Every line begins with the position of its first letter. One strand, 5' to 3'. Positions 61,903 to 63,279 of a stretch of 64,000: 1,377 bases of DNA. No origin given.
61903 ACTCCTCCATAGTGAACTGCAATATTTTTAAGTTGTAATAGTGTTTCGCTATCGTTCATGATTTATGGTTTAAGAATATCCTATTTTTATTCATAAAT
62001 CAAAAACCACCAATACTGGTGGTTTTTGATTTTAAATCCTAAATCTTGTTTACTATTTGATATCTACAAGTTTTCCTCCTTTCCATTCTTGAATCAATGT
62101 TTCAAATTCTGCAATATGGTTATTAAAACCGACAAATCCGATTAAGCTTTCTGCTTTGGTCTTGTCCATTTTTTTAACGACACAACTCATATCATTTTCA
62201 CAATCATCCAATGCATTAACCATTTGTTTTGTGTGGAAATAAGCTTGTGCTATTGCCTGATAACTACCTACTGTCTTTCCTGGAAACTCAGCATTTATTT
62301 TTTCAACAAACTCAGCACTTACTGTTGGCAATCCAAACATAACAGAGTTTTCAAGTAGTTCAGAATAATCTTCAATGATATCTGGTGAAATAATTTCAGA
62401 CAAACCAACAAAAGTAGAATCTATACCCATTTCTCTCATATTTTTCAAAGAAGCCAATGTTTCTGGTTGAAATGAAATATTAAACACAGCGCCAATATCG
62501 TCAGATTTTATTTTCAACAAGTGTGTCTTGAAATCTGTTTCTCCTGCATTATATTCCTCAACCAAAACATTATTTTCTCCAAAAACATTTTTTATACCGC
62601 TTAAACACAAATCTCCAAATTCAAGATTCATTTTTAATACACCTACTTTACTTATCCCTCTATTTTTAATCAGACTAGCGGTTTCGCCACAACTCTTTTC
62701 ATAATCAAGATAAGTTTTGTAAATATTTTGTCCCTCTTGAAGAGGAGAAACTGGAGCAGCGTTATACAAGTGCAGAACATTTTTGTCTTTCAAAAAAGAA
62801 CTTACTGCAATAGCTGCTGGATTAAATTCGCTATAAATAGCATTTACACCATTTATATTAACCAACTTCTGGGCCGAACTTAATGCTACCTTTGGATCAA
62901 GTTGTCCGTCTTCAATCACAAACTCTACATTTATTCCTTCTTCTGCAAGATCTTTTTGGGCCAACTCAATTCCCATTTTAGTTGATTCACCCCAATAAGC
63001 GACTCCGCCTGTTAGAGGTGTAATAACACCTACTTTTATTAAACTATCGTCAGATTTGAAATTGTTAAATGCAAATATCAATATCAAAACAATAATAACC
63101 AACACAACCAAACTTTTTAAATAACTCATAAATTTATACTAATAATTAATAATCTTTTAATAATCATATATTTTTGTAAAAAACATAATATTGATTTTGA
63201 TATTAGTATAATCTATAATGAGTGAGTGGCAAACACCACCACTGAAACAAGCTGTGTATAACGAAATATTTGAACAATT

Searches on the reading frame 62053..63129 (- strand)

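Call 65: search_protein_families(library=pfam, proteins=[window:62053-63129:-], max_evalue=0.001)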
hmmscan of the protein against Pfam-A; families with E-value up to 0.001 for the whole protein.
window:62053-63129:- (358 aa): 3 families
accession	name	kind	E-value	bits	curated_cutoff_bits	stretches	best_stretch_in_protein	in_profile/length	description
PF13458.12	Peripla_BP_6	-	1.1e-36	127.7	31.7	1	31-352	2-342/343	Periplasmic binding protein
PF13433.12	Peripla_BP_5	-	1.6e-06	27.9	27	0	31-99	1-73/363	Periplasmic binding protein domain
PF01094.35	ANF_receptor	-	1.4e-05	24.8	25.4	1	56-314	8-297/353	Receptor family ligand binding region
